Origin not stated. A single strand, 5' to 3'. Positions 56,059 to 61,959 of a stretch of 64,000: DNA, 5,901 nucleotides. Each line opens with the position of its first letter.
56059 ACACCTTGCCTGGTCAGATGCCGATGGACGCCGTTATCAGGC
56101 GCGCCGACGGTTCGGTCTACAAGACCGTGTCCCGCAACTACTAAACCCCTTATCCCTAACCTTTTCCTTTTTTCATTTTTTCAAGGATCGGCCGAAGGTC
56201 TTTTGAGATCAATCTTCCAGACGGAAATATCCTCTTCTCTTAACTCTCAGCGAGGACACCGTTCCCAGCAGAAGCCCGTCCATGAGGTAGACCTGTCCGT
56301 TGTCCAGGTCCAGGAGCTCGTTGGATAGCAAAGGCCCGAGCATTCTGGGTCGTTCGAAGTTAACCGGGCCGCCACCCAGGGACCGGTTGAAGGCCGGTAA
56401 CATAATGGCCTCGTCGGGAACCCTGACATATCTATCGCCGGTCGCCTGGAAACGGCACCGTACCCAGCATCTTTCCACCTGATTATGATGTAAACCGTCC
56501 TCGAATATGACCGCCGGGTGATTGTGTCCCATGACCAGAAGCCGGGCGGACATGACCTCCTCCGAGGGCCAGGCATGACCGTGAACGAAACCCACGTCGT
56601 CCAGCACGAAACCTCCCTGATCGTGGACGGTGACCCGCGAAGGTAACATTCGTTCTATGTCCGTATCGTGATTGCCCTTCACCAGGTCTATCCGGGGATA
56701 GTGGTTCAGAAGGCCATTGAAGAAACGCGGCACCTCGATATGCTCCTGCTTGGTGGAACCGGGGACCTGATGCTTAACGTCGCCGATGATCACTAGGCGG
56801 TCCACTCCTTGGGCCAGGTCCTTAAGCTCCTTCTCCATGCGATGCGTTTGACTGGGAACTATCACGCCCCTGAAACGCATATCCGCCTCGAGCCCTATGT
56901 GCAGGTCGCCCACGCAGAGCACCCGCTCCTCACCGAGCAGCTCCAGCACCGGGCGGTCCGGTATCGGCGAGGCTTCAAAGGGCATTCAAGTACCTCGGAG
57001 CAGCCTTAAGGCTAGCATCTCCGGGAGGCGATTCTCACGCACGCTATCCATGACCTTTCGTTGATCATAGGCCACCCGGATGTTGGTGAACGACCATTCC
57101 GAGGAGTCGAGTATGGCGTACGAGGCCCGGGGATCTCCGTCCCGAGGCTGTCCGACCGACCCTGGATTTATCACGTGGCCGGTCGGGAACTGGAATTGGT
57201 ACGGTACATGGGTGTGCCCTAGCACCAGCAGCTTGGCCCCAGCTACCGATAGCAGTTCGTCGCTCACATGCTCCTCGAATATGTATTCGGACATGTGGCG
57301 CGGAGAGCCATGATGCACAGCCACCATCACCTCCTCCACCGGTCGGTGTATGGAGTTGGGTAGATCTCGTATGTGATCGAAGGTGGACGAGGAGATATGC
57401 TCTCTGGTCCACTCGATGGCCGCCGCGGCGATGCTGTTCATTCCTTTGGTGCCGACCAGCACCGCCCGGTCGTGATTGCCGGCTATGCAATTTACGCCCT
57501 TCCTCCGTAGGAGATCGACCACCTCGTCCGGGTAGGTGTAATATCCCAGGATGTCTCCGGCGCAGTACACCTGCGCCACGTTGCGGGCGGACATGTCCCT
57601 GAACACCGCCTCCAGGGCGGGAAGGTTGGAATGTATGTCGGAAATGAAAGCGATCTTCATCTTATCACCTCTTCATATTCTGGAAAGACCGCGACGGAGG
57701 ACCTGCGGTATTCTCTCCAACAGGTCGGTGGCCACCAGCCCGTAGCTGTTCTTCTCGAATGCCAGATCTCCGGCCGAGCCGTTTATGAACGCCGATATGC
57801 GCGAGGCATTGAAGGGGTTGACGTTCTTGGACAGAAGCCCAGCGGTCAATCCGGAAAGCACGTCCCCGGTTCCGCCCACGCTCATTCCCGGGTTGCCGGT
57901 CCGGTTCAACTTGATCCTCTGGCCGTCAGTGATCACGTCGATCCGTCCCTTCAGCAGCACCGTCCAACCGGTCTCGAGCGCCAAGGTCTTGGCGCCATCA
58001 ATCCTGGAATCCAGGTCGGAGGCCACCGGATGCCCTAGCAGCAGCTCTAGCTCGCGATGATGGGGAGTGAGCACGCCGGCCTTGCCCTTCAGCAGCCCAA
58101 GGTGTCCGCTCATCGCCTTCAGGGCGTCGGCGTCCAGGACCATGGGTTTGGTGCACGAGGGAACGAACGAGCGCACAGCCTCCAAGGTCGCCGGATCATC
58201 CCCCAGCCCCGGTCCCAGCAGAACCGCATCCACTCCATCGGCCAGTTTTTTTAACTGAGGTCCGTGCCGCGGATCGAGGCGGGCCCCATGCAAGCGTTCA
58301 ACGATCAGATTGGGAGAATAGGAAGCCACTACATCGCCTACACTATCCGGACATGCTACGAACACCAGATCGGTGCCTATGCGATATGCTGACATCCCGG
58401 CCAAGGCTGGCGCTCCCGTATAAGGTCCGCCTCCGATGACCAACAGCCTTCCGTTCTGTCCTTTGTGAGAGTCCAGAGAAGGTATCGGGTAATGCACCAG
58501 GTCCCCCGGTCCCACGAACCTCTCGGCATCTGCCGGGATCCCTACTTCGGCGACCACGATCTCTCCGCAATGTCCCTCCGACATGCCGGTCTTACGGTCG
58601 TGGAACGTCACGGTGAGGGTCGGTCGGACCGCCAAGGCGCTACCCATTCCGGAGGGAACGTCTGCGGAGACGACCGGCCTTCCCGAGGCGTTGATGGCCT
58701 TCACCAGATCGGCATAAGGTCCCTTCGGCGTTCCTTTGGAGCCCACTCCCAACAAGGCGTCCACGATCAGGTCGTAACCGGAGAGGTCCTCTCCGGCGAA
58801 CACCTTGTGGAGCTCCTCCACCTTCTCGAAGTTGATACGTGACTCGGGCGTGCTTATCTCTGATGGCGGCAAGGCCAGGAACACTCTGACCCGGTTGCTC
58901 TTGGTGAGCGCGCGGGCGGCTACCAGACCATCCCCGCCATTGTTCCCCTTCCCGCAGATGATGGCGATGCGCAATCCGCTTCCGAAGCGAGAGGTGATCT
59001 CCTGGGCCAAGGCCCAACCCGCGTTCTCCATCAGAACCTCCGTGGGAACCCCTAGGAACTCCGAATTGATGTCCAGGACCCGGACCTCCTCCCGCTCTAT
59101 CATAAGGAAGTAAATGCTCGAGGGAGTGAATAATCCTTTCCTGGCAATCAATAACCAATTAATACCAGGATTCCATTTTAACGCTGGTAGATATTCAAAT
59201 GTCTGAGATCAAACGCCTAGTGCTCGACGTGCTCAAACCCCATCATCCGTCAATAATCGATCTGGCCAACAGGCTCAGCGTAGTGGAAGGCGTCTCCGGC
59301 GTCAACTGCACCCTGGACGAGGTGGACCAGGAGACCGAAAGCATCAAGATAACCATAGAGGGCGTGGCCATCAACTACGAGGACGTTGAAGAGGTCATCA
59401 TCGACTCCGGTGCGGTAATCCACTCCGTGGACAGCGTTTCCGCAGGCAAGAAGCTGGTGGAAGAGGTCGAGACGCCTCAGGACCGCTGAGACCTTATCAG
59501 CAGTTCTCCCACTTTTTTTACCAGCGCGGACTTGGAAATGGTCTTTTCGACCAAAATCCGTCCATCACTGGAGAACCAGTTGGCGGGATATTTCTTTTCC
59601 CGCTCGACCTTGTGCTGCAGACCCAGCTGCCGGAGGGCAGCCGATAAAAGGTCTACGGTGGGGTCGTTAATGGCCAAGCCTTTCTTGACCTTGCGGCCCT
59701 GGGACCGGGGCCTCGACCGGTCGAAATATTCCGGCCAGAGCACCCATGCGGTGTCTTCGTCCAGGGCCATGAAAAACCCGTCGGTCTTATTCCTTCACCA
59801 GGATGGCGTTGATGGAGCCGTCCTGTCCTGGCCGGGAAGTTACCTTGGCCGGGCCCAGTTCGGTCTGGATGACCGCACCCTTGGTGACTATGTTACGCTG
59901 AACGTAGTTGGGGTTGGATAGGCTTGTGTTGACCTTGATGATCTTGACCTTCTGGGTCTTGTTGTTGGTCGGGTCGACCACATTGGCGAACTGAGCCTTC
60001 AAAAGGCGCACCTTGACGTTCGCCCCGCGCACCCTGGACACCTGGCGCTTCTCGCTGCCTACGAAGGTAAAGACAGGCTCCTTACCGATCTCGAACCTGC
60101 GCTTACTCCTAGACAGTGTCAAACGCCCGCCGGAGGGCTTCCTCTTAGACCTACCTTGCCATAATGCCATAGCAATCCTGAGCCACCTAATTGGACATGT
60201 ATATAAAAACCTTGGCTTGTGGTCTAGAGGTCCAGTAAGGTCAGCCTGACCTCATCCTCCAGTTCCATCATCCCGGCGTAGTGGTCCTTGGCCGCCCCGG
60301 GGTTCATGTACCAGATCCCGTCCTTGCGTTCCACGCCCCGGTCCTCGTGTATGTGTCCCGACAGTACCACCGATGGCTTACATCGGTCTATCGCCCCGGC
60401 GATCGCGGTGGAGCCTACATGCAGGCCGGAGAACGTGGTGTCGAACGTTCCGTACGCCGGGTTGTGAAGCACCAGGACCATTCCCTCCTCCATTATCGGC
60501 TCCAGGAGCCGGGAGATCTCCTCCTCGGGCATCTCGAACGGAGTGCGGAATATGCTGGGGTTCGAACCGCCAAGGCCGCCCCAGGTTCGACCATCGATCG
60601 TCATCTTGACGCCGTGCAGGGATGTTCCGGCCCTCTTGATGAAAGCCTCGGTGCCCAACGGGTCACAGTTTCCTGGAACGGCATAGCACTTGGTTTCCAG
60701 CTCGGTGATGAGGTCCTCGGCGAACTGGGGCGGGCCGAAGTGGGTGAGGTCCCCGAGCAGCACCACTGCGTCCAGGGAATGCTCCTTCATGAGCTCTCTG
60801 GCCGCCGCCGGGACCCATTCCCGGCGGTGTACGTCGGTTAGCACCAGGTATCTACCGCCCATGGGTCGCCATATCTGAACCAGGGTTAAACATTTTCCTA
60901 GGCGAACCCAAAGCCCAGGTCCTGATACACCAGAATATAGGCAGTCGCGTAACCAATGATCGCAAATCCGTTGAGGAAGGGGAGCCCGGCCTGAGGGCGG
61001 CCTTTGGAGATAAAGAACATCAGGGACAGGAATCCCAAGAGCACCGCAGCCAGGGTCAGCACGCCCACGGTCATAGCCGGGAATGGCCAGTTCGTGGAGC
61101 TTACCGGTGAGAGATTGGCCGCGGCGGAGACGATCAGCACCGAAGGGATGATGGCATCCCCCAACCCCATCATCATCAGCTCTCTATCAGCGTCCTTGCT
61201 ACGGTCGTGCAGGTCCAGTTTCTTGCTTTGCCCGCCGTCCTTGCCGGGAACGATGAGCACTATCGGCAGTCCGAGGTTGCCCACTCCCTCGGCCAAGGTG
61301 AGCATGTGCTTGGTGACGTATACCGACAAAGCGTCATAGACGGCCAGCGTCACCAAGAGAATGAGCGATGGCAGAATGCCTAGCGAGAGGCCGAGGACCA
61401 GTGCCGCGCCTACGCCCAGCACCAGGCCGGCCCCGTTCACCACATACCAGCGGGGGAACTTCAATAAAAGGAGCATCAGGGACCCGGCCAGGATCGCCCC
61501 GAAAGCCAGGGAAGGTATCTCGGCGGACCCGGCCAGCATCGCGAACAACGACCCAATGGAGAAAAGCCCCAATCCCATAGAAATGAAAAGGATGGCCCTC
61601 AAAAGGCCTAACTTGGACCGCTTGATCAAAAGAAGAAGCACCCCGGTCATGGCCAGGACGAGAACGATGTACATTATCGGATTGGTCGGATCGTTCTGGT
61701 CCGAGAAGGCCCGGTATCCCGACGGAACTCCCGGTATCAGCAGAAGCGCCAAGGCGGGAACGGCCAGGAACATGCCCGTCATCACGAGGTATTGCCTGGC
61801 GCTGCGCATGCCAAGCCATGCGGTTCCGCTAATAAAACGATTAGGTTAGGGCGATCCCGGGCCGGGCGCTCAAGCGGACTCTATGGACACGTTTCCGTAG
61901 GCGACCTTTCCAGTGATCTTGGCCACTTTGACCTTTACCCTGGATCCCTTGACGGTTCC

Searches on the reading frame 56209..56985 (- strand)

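Call 68: search_protein_families(library=pfam, proteins=[window:56209-56985:-], max_evalue=0.00001)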
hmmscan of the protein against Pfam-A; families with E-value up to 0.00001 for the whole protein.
window:56209-56985:- (258 aa): 1 family
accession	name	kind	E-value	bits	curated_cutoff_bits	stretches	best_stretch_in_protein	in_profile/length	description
PF00149.33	Metallophos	-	8.3e-06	26.8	21.5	0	21-157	2-158/191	Calcineurin-like phosphoesterase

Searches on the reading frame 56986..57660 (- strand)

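Call 68: search_protein_families(library=pfam, proteins=[window:56986-57660:-], max_evalue=0.00001)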
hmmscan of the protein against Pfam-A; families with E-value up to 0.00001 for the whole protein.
window:56986-57660:- (224 aa): 2 families
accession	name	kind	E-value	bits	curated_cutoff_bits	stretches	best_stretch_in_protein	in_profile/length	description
PF12850.12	Metallophos_2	-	1.8e-25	90.2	27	1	1-186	1-151/154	Calcineurin-like phosphoesterase superfamily domain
PF00149.33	Metallophos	-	6.7e-17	63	21.5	1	1-153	1-191/191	Calcineurin-like phosphoesterase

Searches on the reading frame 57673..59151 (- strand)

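Call 68: search_protein_families(library=pfam, proteins=[window:57673-59151:-], max_evalue=0.00001)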
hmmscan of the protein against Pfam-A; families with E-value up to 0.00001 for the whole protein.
window:57673-59151:- (492 aa): 2 families
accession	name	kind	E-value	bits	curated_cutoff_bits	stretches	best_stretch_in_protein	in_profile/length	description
PF01256.23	Carb_kinase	-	2.2e-52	178.4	27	1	237-482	2-241/242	NAD(P)H-hydrate dehydratase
PF03853.21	YjeF_N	-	1.4e-34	119.9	24.9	1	38-189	2-169/169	YjeF-related protein N-terminus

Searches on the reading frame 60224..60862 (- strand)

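Call 68: search_protein_families(library=pfam, proteins=[window:60224-60862:-], max_evalue=0.00001)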
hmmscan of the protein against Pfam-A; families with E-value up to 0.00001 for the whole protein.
window:60224-60862:- (212 aa): 3 families
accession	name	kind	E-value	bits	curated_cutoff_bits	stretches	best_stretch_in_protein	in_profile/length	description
PF12850.12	Metallophos_2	-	4.8e-16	59.6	27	1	6-194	4-138/154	Calcineurin-like phosphoesterase superfamily domain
PF00149.33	Metallophos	-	4.1e-13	50.6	21.5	1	4-173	2-190/191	Calcineurin-like phosphoesterase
PF14582.11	Metallophos_3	-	2.2e-07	30.9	28.2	0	118-195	166-243/259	Metallophosphoesterase, calcineurin superfamily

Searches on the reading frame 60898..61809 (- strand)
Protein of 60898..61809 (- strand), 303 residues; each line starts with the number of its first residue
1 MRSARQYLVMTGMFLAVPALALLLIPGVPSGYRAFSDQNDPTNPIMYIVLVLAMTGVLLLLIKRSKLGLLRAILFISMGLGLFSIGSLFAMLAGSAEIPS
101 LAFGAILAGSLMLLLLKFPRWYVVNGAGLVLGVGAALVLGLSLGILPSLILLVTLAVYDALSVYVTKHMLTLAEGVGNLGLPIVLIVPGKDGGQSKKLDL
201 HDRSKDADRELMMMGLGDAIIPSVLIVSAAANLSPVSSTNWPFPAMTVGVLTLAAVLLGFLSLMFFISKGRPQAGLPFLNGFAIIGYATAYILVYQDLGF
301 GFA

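Call 68: search_protein_families(library=pfam, proteins=[window:60898-61809:-], max_evalue=0.00001)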
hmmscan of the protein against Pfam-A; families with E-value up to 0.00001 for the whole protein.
window:60898-61809:- (303 aa): 1 family
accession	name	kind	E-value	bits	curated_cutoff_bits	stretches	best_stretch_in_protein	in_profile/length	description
PF06550.16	SPP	-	1.6e-55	189.1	23.9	1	12-292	2-279/283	Signal-peptide peptidase, presenilin aspartyl protease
